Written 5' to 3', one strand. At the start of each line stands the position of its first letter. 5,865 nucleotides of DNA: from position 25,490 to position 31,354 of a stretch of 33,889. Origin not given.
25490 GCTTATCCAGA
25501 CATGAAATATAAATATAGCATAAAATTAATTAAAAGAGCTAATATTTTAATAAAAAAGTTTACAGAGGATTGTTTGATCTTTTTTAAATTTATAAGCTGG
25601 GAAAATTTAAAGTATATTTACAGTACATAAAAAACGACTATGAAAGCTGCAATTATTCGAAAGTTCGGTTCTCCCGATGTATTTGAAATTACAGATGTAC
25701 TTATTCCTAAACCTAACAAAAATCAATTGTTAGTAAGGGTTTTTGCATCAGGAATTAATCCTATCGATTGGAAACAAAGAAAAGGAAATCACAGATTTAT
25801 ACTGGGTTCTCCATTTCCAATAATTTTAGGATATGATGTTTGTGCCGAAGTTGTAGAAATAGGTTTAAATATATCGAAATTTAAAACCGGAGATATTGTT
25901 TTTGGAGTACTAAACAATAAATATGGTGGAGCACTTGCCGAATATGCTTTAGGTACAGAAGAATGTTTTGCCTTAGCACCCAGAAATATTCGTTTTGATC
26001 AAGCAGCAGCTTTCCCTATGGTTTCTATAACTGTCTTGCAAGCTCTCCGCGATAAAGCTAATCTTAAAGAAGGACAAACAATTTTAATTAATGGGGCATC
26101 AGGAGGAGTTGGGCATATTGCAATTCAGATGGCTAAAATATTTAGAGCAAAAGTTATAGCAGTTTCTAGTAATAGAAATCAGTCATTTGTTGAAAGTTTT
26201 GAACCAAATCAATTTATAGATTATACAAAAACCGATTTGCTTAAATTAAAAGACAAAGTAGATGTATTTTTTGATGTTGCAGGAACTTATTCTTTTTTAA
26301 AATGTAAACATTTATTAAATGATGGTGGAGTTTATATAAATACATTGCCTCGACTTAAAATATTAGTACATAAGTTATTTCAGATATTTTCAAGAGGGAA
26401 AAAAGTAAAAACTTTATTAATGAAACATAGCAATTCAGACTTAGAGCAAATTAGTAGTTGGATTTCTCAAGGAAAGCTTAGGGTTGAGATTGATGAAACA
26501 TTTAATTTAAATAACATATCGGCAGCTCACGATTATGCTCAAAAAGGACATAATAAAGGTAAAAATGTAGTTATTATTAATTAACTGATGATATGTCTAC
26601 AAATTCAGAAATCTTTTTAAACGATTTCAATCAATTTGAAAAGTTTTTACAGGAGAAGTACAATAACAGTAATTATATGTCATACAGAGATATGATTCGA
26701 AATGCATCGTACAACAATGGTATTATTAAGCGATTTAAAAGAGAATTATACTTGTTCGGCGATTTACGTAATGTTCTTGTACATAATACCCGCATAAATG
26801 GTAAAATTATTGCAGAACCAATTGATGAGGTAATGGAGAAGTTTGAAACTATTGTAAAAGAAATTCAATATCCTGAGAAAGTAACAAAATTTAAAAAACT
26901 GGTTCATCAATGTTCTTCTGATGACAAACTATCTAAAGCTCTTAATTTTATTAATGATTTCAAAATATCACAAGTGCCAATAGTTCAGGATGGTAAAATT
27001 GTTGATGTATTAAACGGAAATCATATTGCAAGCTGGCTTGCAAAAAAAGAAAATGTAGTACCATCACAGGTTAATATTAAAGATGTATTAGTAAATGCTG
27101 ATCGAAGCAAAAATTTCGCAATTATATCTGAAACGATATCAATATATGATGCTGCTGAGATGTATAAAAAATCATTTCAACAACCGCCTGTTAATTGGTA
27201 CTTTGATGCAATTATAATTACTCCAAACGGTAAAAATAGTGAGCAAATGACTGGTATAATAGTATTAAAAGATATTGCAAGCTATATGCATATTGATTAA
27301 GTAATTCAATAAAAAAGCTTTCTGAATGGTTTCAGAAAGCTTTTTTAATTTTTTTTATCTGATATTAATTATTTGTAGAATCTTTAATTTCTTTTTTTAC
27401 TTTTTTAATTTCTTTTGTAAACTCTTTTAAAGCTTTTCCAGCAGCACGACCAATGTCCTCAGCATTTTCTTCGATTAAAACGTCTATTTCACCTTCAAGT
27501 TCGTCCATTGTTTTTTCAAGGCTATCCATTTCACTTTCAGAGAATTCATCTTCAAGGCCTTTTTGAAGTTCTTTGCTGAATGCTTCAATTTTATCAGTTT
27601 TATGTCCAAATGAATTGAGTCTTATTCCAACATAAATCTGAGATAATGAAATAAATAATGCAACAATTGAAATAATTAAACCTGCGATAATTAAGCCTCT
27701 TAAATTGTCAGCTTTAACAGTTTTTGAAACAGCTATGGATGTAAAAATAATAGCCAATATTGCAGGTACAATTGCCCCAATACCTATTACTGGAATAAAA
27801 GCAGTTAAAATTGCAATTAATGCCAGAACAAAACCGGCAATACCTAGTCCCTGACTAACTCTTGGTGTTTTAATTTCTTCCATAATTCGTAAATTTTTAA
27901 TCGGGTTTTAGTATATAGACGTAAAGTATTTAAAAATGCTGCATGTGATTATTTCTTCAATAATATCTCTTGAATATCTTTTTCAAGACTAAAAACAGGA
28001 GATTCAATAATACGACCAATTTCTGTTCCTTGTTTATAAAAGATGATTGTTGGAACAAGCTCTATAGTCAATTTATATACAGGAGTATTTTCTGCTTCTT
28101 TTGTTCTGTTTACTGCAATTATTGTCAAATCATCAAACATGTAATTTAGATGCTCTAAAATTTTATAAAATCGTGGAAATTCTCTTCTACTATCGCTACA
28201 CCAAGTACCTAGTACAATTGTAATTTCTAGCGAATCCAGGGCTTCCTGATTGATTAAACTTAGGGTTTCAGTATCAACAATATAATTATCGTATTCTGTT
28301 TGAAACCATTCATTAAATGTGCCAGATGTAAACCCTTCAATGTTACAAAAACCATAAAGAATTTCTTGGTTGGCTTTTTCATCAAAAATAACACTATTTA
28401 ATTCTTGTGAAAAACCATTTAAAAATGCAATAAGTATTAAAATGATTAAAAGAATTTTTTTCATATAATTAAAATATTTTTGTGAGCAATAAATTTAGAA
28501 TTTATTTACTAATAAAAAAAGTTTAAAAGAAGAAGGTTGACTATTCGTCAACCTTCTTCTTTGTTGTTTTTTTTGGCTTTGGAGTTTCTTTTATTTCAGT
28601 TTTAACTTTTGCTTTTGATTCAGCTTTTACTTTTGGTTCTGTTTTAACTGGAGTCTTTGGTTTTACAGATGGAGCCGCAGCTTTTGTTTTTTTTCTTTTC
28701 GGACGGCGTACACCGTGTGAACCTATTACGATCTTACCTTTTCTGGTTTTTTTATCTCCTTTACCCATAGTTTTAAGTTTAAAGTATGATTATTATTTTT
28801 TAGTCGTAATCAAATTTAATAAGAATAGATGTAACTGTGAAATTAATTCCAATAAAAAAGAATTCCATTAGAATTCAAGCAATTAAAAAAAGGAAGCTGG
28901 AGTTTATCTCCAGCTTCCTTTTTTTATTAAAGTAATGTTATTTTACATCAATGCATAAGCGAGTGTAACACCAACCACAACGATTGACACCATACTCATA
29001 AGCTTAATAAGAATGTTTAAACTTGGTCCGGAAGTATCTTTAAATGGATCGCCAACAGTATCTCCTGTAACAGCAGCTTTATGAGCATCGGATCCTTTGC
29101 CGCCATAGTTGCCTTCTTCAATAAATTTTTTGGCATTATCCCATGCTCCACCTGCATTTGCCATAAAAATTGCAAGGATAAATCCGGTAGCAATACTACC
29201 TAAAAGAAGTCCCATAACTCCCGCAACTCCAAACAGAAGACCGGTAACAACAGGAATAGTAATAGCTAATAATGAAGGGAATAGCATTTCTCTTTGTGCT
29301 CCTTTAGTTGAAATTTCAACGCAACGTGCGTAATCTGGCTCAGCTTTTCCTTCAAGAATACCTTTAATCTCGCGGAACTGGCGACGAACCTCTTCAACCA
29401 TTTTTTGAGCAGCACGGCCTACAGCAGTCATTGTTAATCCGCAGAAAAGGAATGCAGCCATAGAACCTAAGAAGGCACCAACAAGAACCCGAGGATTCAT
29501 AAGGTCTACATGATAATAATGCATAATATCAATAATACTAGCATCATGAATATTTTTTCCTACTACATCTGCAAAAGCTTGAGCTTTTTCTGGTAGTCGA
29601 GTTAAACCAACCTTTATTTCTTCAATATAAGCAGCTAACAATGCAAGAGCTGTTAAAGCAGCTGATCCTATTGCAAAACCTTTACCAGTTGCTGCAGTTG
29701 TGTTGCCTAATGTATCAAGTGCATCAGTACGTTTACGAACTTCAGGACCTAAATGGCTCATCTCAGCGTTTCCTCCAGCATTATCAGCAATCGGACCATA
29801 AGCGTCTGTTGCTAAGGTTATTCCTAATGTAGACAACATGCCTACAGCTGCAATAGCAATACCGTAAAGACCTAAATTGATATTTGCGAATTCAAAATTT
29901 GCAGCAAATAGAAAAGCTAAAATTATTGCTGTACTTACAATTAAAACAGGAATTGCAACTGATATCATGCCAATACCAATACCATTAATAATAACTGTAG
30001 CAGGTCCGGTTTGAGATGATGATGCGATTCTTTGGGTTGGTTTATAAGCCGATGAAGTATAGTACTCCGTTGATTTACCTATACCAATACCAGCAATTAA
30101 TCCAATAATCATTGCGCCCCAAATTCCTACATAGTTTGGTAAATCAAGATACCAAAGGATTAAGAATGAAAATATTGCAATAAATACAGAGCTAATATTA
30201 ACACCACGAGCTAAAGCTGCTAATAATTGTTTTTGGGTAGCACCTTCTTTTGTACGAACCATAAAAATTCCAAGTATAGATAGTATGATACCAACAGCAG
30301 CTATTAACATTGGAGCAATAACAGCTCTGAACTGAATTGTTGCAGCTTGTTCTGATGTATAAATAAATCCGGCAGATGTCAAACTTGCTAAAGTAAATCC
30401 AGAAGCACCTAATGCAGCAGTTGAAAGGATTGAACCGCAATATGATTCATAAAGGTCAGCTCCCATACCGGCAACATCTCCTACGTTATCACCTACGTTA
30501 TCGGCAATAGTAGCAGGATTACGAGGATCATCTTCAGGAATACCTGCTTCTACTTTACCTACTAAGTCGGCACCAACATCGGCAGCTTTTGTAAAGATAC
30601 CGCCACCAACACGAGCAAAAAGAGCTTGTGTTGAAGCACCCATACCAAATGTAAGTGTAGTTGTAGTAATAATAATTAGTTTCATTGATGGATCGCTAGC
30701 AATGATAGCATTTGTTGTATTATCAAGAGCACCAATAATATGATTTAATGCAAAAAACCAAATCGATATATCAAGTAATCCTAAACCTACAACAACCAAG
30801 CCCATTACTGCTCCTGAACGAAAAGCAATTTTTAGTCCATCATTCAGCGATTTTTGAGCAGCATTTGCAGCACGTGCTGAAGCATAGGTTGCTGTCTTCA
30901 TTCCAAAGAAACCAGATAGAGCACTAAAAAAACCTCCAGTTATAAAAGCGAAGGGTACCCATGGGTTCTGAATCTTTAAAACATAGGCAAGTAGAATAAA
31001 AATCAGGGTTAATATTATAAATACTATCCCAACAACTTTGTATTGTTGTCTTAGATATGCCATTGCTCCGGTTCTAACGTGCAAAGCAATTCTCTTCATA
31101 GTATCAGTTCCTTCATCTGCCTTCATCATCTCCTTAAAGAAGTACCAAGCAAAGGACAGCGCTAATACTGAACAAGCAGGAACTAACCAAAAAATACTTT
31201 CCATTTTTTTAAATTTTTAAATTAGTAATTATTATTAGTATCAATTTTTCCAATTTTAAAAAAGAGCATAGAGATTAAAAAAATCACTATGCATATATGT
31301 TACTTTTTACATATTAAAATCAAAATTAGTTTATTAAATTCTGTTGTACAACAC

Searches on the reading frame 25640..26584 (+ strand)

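Call 41: search_protein_families(library=pfam, proteins=[window:25640-26584:+], max_evalue=0.0001)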
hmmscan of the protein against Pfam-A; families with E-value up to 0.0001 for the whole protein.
window:25640-26584:+ (314 aa): 3 families
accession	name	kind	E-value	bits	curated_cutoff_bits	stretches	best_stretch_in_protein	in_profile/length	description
PF13602.12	ADH_zinc_N_2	-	5.3e-21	76.4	27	1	191-311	5-134/134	Zinc-binding dehydrogenase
PF08240.17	ADH_N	-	3.3e-13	50.2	23.5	1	27-108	2-97/104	Alcohol dehydrogenase GroES-like domain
PF00107.32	ADH_zinc_N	-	3.7e-10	40.3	31.8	1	156-274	1-126/129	Zinc-binding dehydrogenase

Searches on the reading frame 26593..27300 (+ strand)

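Call 41: search_protein_families(library=pfam, proteins=[window:26593-27300:+], max_evalue=0.0001)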
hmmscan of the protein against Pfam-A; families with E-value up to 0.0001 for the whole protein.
window:26593-27300:+ (235 aa): 1 family
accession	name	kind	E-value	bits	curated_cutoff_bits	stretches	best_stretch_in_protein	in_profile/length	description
PF00571.33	CBS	-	2.1e-07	31.6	24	0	107-149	12-55/57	CBS domain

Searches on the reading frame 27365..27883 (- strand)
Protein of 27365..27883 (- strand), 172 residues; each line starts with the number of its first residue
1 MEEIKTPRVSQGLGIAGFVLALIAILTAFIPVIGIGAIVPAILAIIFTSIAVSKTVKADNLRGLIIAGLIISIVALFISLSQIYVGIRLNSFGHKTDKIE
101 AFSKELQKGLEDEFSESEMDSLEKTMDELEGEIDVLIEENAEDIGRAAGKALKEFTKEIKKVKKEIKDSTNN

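Call 41: search_protein_families(library=pfam, proteins=[window:27365-27883:-], max_evalue=0.0001)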
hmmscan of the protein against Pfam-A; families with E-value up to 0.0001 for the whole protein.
window:27365-27883:- (172 aa): 0 families

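Call 42: search_protein_families(library=ncbifam, proteins=[window:27365-27883:-], max_evalue=0.01)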
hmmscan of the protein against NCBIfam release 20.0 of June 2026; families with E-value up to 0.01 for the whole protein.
window:27365-27883:- (172 aa): 2 families
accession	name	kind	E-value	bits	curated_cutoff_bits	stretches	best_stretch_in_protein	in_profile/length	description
NF009036.0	PRK12369.1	equivalog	0.00032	20.1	385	1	8-126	129-231/326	putative transporter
NF011430.0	PRK14861.1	subfamily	0.0011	18.4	62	1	143-169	28-54/61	twin arginine translocase protein A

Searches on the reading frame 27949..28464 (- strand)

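Call 41: search_protein_families(library=pfam, proteins=[window:27949-28464:-], max_evalue=0.0001)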
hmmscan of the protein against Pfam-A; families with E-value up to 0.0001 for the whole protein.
window:27949-28464:- (171 aa): 0 families

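Call 42: search_protein_families(library=ncbifam, proteins=[window:27949-28464:-], max_evalue=0.01)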
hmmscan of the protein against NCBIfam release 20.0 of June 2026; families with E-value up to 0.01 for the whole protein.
window:27949-28464:- (171 aa): 2 families
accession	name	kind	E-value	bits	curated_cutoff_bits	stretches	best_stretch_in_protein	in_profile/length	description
TIGR01068.1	thioredoxin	equivalog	0.0013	18.8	96.8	1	86-153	23-85/101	thioredoxin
TIGR01126.1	pdi_dom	equivalog_domain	0.0056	16.9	107.2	1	86-148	23-83/105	protein disulfide-isomerase domain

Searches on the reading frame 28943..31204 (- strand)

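Call 41: search_protein_families(library=pfam, proteins=[window:28943-31204:-], max_evalue=0.0001)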
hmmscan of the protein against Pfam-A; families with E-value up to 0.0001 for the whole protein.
window:28943-31204:- (753 aa): 1 family
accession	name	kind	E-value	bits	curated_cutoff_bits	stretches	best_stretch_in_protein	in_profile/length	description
PF03030.21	H_PPase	-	7.2e-268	891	29.7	1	13-743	1-645/645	Inorganic H+ pyrophosphatase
